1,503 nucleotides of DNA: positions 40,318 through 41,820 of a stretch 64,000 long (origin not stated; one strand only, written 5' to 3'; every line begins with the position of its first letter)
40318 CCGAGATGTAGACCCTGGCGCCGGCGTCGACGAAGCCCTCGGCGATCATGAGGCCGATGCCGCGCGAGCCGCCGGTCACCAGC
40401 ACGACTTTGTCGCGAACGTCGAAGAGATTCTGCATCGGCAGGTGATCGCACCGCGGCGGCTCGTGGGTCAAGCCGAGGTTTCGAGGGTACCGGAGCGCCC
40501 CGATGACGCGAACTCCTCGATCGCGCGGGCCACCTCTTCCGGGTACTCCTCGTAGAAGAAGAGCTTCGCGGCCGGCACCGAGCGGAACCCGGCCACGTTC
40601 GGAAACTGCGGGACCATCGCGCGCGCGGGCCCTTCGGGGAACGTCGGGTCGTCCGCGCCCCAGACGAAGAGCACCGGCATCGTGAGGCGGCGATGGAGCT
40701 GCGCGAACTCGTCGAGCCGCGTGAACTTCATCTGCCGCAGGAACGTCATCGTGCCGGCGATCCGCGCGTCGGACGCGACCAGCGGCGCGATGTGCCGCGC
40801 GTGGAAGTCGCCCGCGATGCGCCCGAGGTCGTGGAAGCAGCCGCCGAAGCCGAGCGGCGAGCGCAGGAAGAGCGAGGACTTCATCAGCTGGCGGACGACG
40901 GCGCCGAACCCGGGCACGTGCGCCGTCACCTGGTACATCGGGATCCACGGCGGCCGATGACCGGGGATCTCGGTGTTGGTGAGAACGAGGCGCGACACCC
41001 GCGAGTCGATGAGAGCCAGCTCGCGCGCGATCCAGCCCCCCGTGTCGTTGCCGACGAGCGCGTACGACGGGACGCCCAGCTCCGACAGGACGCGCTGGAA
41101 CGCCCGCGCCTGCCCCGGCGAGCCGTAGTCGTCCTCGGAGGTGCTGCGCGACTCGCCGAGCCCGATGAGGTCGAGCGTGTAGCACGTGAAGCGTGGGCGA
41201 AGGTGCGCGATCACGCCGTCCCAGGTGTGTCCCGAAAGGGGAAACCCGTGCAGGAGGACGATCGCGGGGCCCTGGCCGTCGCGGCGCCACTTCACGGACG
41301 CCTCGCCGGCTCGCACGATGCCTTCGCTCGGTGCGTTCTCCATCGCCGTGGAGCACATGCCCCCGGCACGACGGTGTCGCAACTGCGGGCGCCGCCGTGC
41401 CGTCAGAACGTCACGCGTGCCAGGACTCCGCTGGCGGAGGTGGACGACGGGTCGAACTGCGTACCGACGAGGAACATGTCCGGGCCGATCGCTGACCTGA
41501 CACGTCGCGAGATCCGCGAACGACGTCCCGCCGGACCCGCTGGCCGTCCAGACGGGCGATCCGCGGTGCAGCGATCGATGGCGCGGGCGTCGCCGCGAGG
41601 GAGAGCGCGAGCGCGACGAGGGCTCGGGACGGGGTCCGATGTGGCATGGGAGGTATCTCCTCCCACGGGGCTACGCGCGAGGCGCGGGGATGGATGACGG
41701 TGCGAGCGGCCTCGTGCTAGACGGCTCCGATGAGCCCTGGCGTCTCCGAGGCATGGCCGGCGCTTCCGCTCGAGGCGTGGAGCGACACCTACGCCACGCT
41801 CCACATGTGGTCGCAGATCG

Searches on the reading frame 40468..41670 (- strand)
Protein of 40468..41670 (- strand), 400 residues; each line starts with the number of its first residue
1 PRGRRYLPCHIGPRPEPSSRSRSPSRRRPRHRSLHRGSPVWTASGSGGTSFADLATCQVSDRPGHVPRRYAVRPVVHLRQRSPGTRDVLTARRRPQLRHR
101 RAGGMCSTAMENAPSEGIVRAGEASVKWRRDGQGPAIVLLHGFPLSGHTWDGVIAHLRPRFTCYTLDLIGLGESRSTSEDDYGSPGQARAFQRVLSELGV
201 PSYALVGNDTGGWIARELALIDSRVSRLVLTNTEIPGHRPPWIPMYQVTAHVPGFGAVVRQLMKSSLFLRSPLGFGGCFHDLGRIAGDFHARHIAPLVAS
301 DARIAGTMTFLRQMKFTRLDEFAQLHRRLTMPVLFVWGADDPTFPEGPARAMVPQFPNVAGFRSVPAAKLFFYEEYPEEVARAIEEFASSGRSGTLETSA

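Call 51: search_protein_families(library=pfam, proteins=[window:40468-41670:-], max_evalue=0.00001)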
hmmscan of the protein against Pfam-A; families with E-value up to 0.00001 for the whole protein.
window:40468-41670:- (400 aa): 2 families
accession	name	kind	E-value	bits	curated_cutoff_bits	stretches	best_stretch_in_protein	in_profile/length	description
PF00561.26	Abhydrolase_1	-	4.3e-26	92.5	25.8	1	135-375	1-244/245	alpha/beta hydrolase fold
PF12697.13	Abhydrolase_6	-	2.8e-16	61.3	26.3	1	137-383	1-217/217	Alpha/beta hydrolase family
